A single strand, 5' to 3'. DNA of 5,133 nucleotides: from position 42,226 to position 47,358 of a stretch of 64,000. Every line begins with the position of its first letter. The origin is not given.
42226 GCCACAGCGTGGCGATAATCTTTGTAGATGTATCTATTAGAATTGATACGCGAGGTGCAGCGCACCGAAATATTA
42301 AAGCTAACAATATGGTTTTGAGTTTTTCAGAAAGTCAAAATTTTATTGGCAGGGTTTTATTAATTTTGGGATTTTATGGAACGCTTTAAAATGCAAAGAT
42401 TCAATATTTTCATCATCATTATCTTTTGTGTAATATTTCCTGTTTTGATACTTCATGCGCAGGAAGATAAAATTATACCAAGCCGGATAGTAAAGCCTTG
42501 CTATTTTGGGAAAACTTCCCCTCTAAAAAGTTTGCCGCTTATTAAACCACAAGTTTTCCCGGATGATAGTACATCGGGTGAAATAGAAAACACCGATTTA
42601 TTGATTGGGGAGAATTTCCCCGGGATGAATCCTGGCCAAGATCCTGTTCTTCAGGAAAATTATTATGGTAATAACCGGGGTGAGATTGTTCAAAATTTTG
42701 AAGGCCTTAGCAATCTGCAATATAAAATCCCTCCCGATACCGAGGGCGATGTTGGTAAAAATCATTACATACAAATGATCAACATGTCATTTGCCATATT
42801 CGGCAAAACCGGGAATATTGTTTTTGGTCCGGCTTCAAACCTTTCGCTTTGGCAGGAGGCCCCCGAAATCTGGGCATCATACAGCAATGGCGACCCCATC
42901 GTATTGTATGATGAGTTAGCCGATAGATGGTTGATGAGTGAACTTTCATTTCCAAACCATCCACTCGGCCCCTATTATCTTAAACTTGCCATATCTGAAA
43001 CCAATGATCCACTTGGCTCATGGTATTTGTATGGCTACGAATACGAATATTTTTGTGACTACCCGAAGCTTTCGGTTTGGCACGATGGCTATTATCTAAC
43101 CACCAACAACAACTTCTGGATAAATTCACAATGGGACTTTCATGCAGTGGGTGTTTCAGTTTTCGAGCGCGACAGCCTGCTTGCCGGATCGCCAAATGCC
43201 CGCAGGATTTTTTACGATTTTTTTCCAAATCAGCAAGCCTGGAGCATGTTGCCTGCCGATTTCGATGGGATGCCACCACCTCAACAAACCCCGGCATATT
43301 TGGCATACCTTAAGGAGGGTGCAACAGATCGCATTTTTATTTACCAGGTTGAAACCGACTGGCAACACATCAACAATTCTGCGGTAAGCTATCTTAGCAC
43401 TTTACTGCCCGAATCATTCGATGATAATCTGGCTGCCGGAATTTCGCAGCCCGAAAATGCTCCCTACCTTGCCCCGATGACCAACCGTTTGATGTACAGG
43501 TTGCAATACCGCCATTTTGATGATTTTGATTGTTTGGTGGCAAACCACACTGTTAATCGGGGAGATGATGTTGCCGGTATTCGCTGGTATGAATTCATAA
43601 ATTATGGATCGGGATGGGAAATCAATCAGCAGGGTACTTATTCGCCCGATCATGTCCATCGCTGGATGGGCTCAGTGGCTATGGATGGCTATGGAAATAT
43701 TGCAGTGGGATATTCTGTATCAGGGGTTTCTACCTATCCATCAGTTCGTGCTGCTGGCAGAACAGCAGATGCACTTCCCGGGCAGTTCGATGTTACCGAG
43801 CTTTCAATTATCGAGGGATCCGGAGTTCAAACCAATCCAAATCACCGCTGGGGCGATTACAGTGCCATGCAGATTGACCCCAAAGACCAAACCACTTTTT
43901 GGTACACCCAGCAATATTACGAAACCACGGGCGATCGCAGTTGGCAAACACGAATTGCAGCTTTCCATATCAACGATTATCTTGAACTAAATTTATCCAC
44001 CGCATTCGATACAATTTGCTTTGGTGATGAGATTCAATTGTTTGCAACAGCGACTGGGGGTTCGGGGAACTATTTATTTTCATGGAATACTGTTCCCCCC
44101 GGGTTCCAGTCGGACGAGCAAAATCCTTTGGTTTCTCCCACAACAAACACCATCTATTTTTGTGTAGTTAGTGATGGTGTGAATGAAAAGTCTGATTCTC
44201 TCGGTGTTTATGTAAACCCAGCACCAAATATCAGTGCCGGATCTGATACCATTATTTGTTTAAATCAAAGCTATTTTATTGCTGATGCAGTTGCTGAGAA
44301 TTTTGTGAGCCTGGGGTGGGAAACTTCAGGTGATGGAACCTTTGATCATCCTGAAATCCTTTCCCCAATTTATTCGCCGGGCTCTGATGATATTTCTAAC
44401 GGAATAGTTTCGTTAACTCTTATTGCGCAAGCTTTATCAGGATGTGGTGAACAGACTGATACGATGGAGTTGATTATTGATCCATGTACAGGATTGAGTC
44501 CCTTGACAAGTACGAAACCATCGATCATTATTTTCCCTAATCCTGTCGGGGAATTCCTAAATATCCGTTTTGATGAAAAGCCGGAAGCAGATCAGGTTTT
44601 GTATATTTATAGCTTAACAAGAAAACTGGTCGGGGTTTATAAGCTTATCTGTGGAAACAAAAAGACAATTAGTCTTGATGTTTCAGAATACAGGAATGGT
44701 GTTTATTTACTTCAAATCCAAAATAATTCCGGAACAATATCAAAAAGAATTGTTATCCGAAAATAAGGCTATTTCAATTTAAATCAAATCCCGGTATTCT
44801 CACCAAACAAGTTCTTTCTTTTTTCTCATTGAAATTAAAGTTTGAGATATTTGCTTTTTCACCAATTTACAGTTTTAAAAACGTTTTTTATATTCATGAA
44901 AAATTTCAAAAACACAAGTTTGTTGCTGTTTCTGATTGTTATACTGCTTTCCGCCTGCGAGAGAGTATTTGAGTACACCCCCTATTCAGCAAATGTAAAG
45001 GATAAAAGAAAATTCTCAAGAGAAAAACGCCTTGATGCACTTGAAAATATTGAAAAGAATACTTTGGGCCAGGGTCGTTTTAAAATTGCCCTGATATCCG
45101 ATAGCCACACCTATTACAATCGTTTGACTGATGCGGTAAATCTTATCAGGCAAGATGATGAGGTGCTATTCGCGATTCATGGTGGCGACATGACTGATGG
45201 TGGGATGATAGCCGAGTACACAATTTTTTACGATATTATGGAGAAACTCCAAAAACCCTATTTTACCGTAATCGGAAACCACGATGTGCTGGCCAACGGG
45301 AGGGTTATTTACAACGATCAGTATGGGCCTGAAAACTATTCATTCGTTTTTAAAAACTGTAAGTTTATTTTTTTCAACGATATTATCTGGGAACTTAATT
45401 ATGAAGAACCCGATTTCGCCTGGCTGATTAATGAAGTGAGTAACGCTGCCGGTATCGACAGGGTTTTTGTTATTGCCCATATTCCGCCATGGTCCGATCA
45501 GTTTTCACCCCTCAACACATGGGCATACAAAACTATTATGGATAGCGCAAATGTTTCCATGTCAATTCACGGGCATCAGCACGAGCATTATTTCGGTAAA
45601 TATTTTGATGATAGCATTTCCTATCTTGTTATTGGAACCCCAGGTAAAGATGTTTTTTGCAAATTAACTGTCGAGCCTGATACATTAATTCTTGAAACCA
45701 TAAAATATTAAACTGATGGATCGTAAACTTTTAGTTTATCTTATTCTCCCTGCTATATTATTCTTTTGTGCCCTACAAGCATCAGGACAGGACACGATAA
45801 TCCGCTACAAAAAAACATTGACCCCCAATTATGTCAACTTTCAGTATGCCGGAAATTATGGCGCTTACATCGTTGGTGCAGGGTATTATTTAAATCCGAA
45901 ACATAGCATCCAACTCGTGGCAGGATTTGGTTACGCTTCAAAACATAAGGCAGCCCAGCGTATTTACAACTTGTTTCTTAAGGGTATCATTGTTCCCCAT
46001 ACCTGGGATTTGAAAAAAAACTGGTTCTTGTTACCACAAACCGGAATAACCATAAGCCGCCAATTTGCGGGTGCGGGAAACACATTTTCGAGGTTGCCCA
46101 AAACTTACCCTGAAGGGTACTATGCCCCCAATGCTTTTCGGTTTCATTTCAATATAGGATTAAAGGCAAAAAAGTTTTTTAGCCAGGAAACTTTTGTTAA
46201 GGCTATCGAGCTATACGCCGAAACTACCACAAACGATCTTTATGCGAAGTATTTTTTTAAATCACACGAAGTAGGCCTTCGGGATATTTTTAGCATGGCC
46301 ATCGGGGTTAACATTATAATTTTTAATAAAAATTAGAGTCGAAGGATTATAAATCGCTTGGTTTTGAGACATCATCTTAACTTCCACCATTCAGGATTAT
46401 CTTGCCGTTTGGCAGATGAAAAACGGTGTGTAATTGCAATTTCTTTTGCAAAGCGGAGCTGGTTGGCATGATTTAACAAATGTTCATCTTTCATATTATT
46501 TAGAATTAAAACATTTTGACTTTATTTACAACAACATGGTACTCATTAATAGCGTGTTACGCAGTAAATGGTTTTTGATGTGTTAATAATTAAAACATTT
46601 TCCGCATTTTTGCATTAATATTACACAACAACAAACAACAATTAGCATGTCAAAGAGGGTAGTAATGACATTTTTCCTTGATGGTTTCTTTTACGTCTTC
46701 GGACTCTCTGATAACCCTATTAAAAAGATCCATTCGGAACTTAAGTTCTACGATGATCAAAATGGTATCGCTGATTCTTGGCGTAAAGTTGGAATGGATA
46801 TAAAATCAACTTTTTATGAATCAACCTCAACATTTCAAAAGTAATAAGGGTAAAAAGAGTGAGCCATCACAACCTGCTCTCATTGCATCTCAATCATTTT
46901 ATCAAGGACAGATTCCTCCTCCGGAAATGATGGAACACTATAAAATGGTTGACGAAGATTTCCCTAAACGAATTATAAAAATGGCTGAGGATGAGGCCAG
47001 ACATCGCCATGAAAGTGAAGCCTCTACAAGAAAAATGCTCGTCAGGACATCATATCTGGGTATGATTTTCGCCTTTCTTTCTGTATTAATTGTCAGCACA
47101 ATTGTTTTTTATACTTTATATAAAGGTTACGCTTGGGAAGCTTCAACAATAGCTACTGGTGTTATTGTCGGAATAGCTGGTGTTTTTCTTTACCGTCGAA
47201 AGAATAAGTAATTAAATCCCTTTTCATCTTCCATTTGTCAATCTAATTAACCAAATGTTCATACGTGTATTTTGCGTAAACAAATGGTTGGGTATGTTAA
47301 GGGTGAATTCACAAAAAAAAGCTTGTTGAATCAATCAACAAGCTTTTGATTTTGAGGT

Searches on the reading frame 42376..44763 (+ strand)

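Call 90: search_protein_families(library=pfam, proteins=[window:42376-44763:+], max_evalue=0.00001)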
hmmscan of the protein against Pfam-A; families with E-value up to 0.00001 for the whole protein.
window:42376-44763:+ (796 aa): 1 family
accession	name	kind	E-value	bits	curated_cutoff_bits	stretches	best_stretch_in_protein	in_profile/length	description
PF18962.6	Por_Secre_tail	-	2.7e-12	47.2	27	1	719-794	1-75/75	Secretion system C-terminal sorting domain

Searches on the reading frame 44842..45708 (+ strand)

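Call 90: search_protein_families(library=pfam, proteins=[window:44842-45708:+], max_evalue=0.00001)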
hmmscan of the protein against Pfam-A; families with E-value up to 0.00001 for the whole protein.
window:44842-45708:+ (289 aa): 2 families
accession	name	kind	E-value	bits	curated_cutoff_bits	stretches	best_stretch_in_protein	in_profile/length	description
PF00149.33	Metallophos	-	2.1e-17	64.7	21.5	1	80-248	1-190/191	Calcineurin-like phosphoesterase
PF12850.12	Metallophos_2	-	2.4e-06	28.1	27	1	81-254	2-124/154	Calcineurin-like phosphoesterase superfamily domain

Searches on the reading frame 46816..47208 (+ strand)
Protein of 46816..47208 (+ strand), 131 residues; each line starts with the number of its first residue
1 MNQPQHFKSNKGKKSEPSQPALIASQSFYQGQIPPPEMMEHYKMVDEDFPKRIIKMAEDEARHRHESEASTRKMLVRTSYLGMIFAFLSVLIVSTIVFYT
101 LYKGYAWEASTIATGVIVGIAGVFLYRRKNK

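Call 90: search_protein_families(library=pfam, proteins=[window:46816-47208:+], max_evalue=0.00001)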
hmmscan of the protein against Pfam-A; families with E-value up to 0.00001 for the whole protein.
window:46816-47208:+ (131 aa): 1 family
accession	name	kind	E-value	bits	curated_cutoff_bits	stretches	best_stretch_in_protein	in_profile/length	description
PF10097.14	DUF2335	-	2.1e-07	31.2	25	1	34-69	1-36/50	Predicted membrane protein (DUF2335)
